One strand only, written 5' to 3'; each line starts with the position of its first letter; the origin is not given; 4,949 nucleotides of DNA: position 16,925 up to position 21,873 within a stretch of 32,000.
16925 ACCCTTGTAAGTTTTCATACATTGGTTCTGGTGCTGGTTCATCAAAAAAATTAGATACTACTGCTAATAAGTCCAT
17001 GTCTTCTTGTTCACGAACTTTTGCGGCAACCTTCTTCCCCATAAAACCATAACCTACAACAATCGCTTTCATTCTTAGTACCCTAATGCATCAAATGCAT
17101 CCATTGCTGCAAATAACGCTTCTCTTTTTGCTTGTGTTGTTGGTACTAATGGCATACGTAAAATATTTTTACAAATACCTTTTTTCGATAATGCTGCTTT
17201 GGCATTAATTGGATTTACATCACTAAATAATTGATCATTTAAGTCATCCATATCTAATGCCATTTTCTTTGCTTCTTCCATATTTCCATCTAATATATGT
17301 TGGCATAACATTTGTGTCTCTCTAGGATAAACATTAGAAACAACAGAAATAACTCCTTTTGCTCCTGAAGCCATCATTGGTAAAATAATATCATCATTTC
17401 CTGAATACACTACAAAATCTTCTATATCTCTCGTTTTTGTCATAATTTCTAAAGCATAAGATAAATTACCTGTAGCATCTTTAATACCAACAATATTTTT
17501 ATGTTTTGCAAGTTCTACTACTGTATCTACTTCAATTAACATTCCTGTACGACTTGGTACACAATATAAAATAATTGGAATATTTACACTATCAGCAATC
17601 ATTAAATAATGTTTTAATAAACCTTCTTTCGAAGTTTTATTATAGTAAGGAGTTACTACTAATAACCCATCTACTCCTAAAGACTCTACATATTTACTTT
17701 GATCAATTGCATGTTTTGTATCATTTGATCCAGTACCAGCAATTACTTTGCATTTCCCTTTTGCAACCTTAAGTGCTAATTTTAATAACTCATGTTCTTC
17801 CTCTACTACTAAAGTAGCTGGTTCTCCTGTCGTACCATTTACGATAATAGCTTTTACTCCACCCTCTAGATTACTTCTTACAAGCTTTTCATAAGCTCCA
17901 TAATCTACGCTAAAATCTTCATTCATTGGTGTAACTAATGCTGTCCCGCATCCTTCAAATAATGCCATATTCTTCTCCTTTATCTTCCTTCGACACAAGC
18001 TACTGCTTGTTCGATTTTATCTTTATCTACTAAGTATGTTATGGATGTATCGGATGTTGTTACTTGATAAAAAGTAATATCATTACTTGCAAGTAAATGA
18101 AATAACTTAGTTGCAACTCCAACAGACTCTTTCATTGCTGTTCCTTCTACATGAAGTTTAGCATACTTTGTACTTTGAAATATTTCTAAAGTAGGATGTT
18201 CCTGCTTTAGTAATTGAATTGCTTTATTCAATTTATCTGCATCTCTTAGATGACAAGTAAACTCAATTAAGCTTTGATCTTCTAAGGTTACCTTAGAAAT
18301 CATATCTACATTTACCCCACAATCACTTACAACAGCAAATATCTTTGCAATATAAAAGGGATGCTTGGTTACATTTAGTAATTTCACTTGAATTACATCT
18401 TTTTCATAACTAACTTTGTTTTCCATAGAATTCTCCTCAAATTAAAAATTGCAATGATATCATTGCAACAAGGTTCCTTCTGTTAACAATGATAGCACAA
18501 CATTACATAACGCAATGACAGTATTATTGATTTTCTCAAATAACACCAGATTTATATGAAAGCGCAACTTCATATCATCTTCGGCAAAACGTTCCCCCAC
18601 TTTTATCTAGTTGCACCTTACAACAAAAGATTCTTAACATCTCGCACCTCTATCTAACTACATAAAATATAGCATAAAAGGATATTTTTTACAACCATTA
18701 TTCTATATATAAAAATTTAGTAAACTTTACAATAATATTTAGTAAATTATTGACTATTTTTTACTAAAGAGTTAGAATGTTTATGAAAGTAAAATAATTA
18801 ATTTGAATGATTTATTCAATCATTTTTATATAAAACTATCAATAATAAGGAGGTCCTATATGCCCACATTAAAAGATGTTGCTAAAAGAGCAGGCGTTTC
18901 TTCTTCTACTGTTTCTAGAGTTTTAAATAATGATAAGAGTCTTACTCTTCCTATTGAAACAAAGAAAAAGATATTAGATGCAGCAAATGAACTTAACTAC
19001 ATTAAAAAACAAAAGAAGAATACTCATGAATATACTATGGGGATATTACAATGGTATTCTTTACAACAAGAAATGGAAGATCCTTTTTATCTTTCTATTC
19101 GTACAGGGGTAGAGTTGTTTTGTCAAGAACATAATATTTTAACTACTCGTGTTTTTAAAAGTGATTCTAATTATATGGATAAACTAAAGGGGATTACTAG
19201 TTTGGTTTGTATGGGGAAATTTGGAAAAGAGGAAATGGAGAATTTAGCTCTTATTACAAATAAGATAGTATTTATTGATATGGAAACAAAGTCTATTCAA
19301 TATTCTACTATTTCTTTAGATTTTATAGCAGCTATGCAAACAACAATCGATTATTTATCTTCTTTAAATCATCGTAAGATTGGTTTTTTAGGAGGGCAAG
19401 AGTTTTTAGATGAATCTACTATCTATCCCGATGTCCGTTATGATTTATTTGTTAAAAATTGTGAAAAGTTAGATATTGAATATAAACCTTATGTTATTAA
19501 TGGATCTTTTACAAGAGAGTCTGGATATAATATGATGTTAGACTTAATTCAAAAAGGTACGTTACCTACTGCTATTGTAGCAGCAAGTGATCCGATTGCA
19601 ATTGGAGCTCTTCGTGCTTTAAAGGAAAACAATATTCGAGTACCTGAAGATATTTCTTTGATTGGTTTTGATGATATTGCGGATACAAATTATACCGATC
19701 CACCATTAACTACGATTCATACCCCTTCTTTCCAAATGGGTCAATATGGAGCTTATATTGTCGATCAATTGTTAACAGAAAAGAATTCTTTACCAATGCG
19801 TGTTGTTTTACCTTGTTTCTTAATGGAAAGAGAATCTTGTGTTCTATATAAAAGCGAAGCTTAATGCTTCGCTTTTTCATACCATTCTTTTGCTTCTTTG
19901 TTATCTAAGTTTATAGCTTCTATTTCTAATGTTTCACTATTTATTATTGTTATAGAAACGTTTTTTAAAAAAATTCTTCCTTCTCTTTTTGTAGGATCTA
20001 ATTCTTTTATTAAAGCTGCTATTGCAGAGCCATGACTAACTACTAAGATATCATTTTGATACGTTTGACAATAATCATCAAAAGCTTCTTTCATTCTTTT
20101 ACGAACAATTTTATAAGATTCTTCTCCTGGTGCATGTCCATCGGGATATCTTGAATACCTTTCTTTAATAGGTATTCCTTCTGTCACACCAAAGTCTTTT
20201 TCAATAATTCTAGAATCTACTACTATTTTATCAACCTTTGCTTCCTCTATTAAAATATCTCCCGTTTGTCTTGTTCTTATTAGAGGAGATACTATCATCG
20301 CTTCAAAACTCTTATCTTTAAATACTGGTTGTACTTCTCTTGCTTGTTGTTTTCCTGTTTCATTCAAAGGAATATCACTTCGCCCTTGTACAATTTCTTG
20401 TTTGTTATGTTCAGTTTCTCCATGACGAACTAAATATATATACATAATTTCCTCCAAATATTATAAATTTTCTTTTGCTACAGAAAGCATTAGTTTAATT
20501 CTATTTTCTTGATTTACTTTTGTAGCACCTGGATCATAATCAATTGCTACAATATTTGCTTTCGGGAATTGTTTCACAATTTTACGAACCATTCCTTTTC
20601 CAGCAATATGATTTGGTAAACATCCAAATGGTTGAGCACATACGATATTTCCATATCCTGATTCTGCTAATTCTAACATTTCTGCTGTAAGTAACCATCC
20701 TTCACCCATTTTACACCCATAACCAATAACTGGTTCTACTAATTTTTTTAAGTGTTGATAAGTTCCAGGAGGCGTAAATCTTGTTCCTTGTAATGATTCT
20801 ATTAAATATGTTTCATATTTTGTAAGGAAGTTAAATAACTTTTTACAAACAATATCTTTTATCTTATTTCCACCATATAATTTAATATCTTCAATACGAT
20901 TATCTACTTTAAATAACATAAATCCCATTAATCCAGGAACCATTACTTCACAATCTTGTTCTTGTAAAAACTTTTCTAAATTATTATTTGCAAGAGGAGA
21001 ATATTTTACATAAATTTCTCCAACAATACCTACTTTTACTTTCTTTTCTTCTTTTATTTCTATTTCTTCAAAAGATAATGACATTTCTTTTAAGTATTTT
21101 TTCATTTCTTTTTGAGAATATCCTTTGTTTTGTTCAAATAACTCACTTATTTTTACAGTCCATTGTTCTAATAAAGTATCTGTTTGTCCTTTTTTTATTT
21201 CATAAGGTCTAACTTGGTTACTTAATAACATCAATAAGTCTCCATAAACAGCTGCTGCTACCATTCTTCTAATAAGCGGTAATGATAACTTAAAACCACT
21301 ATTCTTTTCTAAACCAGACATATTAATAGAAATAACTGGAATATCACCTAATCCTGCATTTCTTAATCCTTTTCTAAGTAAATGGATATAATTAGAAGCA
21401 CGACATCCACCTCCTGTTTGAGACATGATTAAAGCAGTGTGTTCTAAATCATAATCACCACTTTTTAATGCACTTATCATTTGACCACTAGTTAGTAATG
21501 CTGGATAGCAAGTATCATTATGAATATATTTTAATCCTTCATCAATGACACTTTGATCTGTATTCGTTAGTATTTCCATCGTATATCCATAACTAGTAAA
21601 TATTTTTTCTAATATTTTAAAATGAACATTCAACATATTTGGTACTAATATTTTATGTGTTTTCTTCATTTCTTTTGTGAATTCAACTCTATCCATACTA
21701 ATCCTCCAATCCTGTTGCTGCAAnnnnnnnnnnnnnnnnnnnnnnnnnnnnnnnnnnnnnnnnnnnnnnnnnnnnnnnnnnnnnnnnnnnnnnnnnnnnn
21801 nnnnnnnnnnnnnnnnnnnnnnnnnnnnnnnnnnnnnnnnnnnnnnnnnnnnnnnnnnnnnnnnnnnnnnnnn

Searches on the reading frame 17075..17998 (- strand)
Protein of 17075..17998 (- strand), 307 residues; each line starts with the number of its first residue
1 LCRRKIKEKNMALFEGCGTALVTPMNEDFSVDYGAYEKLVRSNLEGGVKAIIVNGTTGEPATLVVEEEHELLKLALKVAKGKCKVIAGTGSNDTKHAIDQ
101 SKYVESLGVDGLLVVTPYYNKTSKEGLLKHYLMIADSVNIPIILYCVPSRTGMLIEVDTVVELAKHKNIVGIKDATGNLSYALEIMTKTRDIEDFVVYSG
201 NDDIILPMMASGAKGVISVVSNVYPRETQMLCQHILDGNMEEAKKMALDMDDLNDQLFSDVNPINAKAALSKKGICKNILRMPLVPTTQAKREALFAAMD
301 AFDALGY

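Call 64: search_protein_families(library=pfam, proteins=[window:17075-17998:-], max_evalue=0.00001)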
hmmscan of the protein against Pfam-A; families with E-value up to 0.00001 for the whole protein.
window:17075-17998:- (307 aa): 1 family
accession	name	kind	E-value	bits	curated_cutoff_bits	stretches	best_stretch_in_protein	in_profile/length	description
PF00701.28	DHDPS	-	1.3e-84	283.8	22.1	1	14-299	2-286/289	Dihydrodipicolinate synthetase family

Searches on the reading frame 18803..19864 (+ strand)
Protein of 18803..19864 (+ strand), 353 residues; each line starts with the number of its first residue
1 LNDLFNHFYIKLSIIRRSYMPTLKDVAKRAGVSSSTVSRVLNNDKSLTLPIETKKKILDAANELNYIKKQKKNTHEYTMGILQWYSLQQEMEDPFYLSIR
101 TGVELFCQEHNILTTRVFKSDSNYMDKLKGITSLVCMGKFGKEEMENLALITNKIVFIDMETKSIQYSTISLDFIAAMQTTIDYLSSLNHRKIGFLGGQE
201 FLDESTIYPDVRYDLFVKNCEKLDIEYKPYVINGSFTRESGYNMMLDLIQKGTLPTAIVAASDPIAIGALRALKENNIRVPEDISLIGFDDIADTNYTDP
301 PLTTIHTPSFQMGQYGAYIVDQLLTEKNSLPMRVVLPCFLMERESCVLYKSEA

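Call 64: search_protein_families(library=pfam, proteins=[window:18803-19864:+], max_evalue=0.00001)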
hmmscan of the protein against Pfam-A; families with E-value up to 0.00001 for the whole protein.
window:18803-19864:+ (353 aa): 3 families
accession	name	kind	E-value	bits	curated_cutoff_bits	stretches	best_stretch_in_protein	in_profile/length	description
PF13377.12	Peripla_BP_3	-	2.4e-34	119.3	26.5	1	182-346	1-167/167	Periplasmic binding protein-like domain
PF00356.27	LacI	-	5.2e-16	58.6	27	1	22-67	1-44/46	Bacterial regulatory proteins, lacI family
PF00532.27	Peripla_BP_1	-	5.4e-10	39.6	22.2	1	169-343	99-280/281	Periplasmic binding proteins and sugar binding domain of LacI family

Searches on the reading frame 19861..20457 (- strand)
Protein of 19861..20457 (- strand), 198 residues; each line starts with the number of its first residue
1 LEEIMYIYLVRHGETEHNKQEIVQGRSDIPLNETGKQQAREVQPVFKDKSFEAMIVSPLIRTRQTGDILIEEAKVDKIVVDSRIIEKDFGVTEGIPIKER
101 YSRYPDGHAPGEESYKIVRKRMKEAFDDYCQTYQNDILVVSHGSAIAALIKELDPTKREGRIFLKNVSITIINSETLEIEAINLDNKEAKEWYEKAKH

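Call 64: search_protein_families(library=pfam, proteins=[window:19861-20457:-], max_evalue=0.00001)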
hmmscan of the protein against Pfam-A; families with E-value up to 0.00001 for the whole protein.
window:19861-20457:- (198 aa): 1 family
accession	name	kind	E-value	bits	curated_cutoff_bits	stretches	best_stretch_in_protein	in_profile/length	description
PF00300.27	His_Phos_1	-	1.1e-40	139.9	21.7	1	7-175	1-182/194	Histidine phosphatase superfamily (branch 1)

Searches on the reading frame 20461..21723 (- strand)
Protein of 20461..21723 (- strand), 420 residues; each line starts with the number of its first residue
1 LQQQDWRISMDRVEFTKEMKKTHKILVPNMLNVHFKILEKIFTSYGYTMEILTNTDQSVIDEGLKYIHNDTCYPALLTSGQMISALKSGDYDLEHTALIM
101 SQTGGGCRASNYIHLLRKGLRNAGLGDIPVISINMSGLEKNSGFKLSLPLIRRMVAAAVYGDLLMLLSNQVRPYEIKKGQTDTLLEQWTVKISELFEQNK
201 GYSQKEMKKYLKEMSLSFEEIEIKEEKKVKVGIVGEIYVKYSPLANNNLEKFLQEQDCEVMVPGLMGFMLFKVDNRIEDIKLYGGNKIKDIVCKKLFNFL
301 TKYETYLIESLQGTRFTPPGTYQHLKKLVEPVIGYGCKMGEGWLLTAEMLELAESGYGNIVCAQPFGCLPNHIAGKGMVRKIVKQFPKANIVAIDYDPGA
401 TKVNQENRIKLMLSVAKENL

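Call 64: search_protein_families(library=pfam, proteins=[window:20461-21723:-], max_evalue=0.00001)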
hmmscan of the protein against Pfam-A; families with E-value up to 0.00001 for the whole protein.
window:20461-21723:- (420 aa): 1 family
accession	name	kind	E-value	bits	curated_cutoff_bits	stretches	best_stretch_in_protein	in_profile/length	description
PF09989.15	DUF2229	-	8.4e-11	42.3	29.4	0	28-86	5-66/218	CoA enzyme activase uncharacterised domain (DUF2229)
